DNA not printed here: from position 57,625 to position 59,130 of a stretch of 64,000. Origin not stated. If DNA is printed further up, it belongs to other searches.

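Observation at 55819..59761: Three-gene operon: TPR/TM protein, BMP-family (PnrA-like) nucleoside-binding lipoprotein, receptor-type Ser/Thr kinase with a hypervariable (SE/TE)n ectodomain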

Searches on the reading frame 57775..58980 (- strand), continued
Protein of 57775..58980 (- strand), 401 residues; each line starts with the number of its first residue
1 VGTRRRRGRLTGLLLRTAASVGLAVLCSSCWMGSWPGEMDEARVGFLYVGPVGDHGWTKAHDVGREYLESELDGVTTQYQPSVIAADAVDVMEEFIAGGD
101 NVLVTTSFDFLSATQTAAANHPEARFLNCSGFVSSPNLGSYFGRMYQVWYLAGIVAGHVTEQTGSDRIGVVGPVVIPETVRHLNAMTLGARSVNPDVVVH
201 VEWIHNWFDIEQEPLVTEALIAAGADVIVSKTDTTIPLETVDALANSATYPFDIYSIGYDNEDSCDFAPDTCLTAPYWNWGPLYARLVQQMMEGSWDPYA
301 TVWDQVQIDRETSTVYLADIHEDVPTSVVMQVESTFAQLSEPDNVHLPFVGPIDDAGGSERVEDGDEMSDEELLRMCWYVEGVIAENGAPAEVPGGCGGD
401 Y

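Call 25: search_solved_structures(query=window:57775-58980:-, max_evalue=0.001, show_alignments=3)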
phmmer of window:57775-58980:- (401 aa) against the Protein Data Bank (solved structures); distinct sequences matched with E-value up to 0.001: 9.
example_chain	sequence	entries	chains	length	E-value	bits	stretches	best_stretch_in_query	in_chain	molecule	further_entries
6pi5_A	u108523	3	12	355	8.1e-54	186.1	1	40-383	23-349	Atrazine periplasmic binding protein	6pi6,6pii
3s99_A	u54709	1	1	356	2.3e-53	184.5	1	36-383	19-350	Basic membrane lipoprotein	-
7x0r_A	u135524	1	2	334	2.5e-10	42.8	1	44-299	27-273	Lbp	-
2hqb_A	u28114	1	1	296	7.4e-09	38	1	43-325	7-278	Transcriptional activator of comK gene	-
6yab_AAA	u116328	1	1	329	9e-08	34.4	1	56-234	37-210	Lipoprotein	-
6yab_DDD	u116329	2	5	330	9.1e-08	34.4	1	56-234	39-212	Lipoprotein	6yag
6ya3_C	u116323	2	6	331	9.2e-08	34.4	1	56-234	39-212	Lipoprotein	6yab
6y9u_A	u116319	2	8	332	9.3e-08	34.4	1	56-234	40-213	Lipoprotein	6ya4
4p98_A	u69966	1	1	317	3.6e-06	29.1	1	71-233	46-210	Extracellular solute-binding protein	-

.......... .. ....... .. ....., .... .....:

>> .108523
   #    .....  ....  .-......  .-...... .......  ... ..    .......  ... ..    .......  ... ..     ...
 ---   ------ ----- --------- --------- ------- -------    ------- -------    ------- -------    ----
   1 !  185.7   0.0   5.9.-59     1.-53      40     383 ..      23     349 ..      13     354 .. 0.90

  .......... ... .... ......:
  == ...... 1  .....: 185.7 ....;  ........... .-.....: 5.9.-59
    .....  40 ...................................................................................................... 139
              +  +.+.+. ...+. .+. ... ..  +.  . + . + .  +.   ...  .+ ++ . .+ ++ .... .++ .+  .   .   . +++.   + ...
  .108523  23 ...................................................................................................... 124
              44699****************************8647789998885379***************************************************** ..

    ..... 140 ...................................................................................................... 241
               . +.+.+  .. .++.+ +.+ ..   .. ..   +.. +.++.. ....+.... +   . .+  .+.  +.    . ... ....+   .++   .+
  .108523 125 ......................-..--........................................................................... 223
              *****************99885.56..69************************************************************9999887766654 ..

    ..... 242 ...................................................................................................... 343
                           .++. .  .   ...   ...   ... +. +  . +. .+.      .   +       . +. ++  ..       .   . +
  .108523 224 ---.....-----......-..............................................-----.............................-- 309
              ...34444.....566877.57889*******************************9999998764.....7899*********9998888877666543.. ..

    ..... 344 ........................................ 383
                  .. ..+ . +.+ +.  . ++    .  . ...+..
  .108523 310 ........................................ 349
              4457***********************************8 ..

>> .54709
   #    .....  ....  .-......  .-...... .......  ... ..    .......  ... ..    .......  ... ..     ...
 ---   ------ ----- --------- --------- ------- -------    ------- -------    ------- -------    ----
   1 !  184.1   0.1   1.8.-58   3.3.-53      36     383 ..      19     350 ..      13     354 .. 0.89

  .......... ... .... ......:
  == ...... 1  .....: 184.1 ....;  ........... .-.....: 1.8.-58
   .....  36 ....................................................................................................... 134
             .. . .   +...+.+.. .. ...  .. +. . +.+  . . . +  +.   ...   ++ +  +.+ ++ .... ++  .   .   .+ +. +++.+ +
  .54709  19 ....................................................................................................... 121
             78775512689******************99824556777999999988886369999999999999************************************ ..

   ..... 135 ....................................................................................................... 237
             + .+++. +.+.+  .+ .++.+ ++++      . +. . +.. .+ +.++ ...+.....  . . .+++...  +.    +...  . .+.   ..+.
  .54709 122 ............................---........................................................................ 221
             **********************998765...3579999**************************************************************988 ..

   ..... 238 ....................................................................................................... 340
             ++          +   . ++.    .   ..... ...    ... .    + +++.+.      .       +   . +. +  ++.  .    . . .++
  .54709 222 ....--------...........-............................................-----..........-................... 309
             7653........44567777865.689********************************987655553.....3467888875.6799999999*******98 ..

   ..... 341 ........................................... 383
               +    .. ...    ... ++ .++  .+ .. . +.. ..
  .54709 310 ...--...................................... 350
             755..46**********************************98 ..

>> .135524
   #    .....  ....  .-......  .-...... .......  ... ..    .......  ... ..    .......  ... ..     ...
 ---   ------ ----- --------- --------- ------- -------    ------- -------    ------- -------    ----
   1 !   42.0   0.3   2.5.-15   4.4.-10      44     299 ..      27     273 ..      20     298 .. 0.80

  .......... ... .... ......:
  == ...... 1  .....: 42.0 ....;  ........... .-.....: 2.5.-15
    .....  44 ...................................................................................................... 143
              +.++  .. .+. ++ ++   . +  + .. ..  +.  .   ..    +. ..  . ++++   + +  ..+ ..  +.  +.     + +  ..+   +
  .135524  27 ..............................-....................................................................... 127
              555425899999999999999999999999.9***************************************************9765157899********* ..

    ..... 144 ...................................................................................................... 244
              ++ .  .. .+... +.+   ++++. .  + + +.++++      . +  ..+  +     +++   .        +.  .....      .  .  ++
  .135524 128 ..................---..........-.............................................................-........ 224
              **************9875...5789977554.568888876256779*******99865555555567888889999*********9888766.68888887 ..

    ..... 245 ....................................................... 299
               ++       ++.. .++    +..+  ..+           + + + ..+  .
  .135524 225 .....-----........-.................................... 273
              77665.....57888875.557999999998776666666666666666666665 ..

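Call 29: find_encoding_contigs(protein=P0001, flank=6000, max_places=10)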
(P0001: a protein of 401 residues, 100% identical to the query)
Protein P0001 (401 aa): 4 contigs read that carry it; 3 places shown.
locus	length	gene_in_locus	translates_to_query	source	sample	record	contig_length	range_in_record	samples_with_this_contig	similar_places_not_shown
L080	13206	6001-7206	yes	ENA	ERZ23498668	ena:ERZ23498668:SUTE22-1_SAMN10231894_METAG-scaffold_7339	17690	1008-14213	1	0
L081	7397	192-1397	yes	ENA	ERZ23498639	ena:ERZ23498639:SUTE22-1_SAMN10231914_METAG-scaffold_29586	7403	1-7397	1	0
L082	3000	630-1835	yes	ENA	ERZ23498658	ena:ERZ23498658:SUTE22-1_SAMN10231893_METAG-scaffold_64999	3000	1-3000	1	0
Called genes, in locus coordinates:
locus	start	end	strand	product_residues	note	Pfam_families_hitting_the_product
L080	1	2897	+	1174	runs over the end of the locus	PF18884:TSP3_bac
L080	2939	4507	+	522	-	PF00691:OmpA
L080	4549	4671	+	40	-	-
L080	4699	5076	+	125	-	PF13911:AhpC-TSA_2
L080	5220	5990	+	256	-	-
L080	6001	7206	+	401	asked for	PF02608:Bmp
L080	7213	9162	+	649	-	-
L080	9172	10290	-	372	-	PF12679:ABC2_membrane_2, PF12698:ABC2_membrane_3, PF12730:ABC2_membrane_4 (weak), PF01061:ABC2_membrane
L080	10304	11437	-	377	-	PF12679:ABC2_membrane_2, PF12698:ABC2_membrane_3, PF01061:ABC2_membrane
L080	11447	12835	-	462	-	PF02321:OEP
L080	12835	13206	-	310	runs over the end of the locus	PF00005:ABC_tran, PF13304:AAA_21 (weak)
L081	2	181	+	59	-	?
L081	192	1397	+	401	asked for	PF02608:Bmp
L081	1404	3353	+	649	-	-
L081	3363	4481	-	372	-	PF12679:ABC2_membrane_2, PF12698:ABC2_membrane_3, PF12730:ABC2_membrane_4 (weak), PF01061:ABC2_membrane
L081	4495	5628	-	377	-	PF12679:ABC2_membrane_2, PF12698:ABC2_membrane_3, PF01061:ABC2_membrane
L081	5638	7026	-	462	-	PF02321:OEP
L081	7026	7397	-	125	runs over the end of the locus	?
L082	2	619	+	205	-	?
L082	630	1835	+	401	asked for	PF02608:Bmp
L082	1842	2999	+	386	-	?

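Call 40: search_protein_families(library=pfam, proteins=[L012:1690-2847:+, L019:3136-3858:+, L058:8516-9565:+, L017:7195-9738:+, L024:5826-7835:+, L067:8561-11119:+, L009:12333-13901:-, L020:7366-9207:+, L011:11217-11990:+], max_evalue=0.01)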
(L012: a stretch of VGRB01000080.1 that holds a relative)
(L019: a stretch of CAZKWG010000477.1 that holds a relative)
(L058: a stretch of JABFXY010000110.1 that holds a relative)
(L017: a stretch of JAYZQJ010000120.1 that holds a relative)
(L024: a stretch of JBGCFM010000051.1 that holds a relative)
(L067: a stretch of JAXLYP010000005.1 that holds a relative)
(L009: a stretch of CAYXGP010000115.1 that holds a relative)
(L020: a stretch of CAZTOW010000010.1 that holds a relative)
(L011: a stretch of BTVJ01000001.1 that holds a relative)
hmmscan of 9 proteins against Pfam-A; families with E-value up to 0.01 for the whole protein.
L012:1690-2847:+ (385 aa): 6 families
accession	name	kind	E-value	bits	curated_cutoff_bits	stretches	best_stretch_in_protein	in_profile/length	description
PF08308.17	PEGA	-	1.6e-17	63.6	20.8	2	121-185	2-66/71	PEGA domain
PF07719.23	TPR_2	-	1.6e-05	25.1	27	0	40-66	6-32/34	Tetratricopeptide repeat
PF13432.12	TPR_16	-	7.5e-05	23.5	32.7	1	41-101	3-64/65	Tetratricopeptide repeat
PF14559.12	TPR_19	-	0.0017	19.1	25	1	45-111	1-68/68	Tetratricopeptide repeat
PF13620.12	CarboxypepD_reg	-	0.0026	18.5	32.3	0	219-252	43-77/82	Carboxypeptidase regulatory-like domain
PF12895.13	ANAPC3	-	0.0049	17.6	27.2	1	42-92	30-80/82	Anaphase-promoting complex, cyclosome, subunit 3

L019:3136-3858:+ (240 aa): 8 families
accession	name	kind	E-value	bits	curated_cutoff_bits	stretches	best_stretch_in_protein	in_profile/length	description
PF00515.34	TPR_1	-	6e-06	26.3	27.8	1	68-87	2-21/34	Tetratricopeptide repeat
PF07719.23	TPR_2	-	7.5e-06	26.1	27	1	67-90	1-24/34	Tetratricopeptide repeat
PF14559.12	TPR_19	-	5.2e-05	23.9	25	1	44-98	1-56/68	Tetratricopeptide repeat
PF12895.13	ANAPC3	-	0.00022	21.9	27.2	1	33-90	22-79/82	Anaphase-promoting complex, cyclosome, subunit 3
PF13181.12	TPR_8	-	0.00059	20.2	25.7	0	68-90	2-24/34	Tetratricopeptide repeat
PF13414.12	TPR_11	-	0.00093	19.3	26.8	1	43-81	3-42/42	TPR repeat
PF13424.12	TPR_12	-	0.0012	19.5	30.1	0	34-88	2-66/77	Tetratricopeptide repeat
PF13432.12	TPR_16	-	0.0042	17.9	32.7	1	43-96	6-61/65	Tetratricopeptide repeat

L058:8516-9565:+ (349 aa): 1 family
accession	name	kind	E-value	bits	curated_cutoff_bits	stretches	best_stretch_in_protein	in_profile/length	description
PF16871.11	DUF5077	-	0.00045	20.8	24.6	1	141-205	45-108/122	Domain of unknown function (DUF5077)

L017:7195-9738:+ (847 aa): 5 families
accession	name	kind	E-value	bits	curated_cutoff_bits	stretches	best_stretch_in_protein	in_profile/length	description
PF00069.31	Pkinase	-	2.9e-43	148.6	31.7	1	340-610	1-253/263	Protein kinase domain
PF07714.23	PK_Tyr_Ser-Thr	-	4.2e-26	92.2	23.1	1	342-609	3-249/258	Protein tyrosine and serine/threonine kinase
PF03109.22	ABC1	-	7.1e-06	25.8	22.9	1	411-500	140-220/244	ABC1 atypical kinase-like domain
PF08308.17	PEGA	-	8e-06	26.1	20.8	1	720-788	3-69/71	PEGA domain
PF06293.20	Kdo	-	0.00051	20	21.3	1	416-491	94-166/207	Lipopolysaccharide kinase (Kdo/WaaP) family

L024:5826-7835:+ (669 aa): 5 families
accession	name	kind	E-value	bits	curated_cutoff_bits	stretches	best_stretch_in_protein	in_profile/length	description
PF00069.31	Pkinase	-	1.4e-44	153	31.7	1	126-391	1-253/263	Protein kinase domain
PF07714.23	PK_Tyr_Ser-Thr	-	2.3e-26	93.1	23.1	1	128-390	3-249/258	Protein tyrosine and serine/threonine kinase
PF03109.22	ABC1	-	5e-05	23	22.9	1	202-288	145-225/244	ABC1 atypical kinase-like domain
PF06293.20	Kdo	-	0.0017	18.2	21.3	1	233-275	126-167/207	Lipopolysaccharide kinase (Kdo/WaaP) family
PF08308.17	PEGA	-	0.0018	18.5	20.8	1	507-565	4-62/71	PEGA domain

L067:8561-11119:+ (852 aa): 7 families
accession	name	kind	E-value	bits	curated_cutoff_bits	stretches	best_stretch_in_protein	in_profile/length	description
PF00069.31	Pkinase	-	2.4e-42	145.6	31.7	1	76-344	1-253/263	Protein kinase domain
PF02608.20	Bmp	-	1.9e-25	89.9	24.1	1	481-737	3-249/301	ABC transporter substrate-binding protein PnrA-like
PF07714.23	PK_Tyr_Ser-Thr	-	3.8e-25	89.1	23.1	1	79-342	4-248/258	Protein tyrosine and serine/threonine kinase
PF01636.29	APH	-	6.3e-06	26.6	23.2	1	196-236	159-197/239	Phosphotransferase enzyme family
PF03109.22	ABC1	-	0.0014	18.2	22.9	1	159-237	142-215/244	ABC1 atypical kinase-like domain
PF06293.20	Kdo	-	0.0027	17.6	21.3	1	161-234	93-167/207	Lipopolysaccharide kinase (Kdo/WaaP) family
PF17667.7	Pkinase_fungal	-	0.0029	16.8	24.1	1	199-272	301-370/387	Fungal protein kinase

L009:12333-13901:- (522 aa): 3 families
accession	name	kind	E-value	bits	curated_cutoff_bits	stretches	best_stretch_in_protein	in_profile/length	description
PF00069.31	Pkinase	-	3.7e-34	118.8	31.7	1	17-257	25-259/263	Protein kinase domain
PF07714.23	PK_Tyr_Ser-Thr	-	5.3e-23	82.1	23.1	1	1-257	12-256/258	Protein tyrosine and serine/threonine kinase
PF01636.29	APH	-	6.2e-08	33.1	23.2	2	23-104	27-108/239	Phosphotransferase enzyme family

L020:7366-9207:+ (613 aa): 4 families
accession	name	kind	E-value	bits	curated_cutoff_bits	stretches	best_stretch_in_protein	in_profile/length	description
PF00069.31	Pkinase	-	6.1e-38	131.2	31.7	1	91-291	3-197/263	Protein kinase domain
PF07714.23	PK_Tyr_Ser-Thr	-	7.3e-20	71.8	23.1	1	94-292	6-206/258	Protein tyrosine and serine/threonine kinase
PF14531.12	Kinase-like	-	1.6e-05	24.8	25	1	204-294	162-254/289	Kinase-like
PF01636.29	APH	-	0.00016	21.9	23.2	0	99-178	8-86/239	Phosphotransferase enzyme family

L011:11217-11990:+ (257 aa): 11 families
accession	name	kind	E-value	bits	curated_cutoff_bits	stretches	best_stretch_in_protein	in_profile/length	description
PF07719.23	TPR_2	-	5.3e-07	29.7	27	1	73-98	5-30/34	Tetratricopeptide repeat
PF13432.12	TPR_16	-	8.9e-06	26.5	32.7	1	43-97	4-59/65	Tetratricopeptide repeat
PF00515.34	TPR_1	-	0.00012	22.2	27.8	0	74-94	6-26/34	Tetratricopeptide repeat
PF13424.12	TPR_12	-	0.00043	20.8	30.1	0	49-97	16-73/77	Tetratricopeptide repeat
PF14559.12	TPR_19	-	0.00064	20.4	25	1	47-94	2-50/68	Tetratricopeptide repeat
PF13174.12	TPR_6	-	0.0015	19.5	26.3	0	73-97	4-28/33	Tetratricopeptide repeat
PF13181.12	TPR_8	-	0.0032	18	25.7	0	73-97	5-29/34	Tetratricopeptide repeat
PF13176.12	TPR_7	-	0.0032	17.9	27.9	0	74-99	4-29/36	Tetratricopeptide repeat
PF13428.12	TPR_14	-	0.0057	17.7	23.5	0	70-101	2-34/44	Tetratricopeptide repeat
PF13371.12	TPR_9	-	0.0062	17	35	0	49-102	8-61/73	Tetratricopeptide repeat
PF12895.13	ANAPC3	-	0.007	17.1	27.2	0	47-94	34-81/82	Anaphase-promoting complex, cyclosome, subunit 3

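Call 47: find_encoding_contigs(protein=P0081, flank=6000, max_places=3)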
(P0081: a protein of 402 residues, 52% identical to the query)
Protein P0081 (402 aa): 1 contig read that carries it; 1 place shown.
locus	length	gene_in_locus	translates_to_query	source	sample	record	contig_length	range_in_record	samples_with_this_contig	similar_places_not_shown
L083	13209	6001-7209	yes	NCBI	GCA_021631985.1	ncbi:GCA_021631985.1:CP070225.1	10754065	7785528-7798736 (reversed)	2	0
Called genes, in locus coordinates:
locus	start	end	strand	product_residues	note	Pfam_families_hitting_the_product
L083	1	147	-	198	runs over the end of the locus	PF00440:TetR_N, PF16925:TetR_C_13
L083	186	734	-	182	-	PF14803:Zn_ribbon_Nudix, PF00293:NUDIX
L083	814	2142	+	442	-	-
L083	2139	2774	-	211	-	PF03352:Adenine_glyco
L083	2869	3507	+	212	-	-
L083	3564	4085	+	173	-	PF16697:Yop-YscD_cpl, PF00498:FHA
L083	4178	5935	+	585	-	PF00069:Pkinase, PF03109:ABC1 (faint), PF07714:PK_Tyr_Ser-Thr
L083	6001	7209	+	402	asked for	PF02608:Bmp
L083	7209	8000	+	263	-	PF07719:TPR_2 (faint)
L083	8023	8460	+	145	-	-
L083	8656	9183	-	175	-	PF00583:Acetyltransf_1, PF13673:Acetyltransf_10, PF13508:Acetyltransf_7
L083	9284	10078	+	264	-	PF06966:DUF1295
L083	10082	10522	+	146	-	PF14108:ABA4-like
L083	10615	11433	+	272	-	PF01435:Peptidase_M48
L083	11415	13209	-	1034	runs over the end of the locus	PF00873:ACR_tran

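Call 50: find_related_loci(query=L067:8561-11119:+, collection=metagenome_contigs, flank=4000)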
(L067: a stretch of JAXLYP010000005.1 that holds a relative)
Query L067:8561-11119:+ (852 aa) in metagenome_contigs; peptide patterns used: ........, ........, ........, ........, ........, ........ (x = any residue, [..] = any of these).
172 stretches matched a pattern; 2 encode a relative of the query (tblastn E <= 1e-3); 2 distinct loci.
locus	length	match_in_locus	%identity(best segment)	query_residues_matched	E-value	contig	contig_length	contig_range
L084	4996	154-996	33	76-398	2e-38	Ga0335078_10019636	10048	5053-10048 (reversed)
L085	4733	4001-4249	29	262-355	4e-6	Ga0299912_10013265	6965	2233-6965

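Call 63: search_protein_representatives(alignment_id=A1)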
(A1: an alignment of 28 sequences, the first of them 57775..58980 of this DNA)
Query: 28 sequences, 387 profile positions. Proteins with E-value up to 0.001 (for the whole library): 11219; up to 1e-10: 5628; up to 1e-30: 1199. The best 150 are listed.
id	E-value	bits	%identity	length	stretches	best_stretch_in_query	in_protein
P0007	1.3e-186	636.4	-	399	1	6-387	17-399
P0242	3.2e-181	618.7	-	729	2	7-372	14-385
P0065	1.1e-154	531.4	-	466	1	28-386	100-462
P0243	1.0e-146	505.1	-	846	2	25-360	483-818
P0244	8.7e-136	469.1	-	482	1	17-385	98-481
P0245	1.2e-135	468.6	-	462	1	24-387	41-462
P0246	3.9e-135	467.0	-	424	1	25-387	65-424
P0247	5.5e-133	459.9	-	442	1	24-387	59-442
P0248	2.1e-131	454.7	-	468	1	24-387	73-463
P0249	2.3e-131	454.5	-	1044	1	21-386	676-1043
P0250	7.1e-131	452.9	-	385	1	9-384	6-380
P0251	1.0e-129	449.2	-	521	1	26-386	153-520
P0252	1.2e-119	415.9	-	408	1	6-385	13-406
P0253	3.3e-119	414.5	-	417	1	24-386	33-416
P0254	3.3e-117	408.0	-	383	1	10-384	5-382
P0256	2.7e-111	388.5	-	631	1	24-384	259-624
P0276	1.7e-87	310.1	-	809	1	26-385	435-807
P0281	5.4e-85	301.9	-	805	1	26-380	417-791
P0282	9.8e-85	301.1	-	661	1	24-370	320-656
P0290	5.4e-82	292.0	-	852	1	26-384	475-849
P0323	7.7e-74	265.2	-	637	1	26-369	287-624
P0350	2.0e-70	254.0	-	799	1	25-373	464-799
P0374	1.0e-68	248.3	-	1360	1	25-372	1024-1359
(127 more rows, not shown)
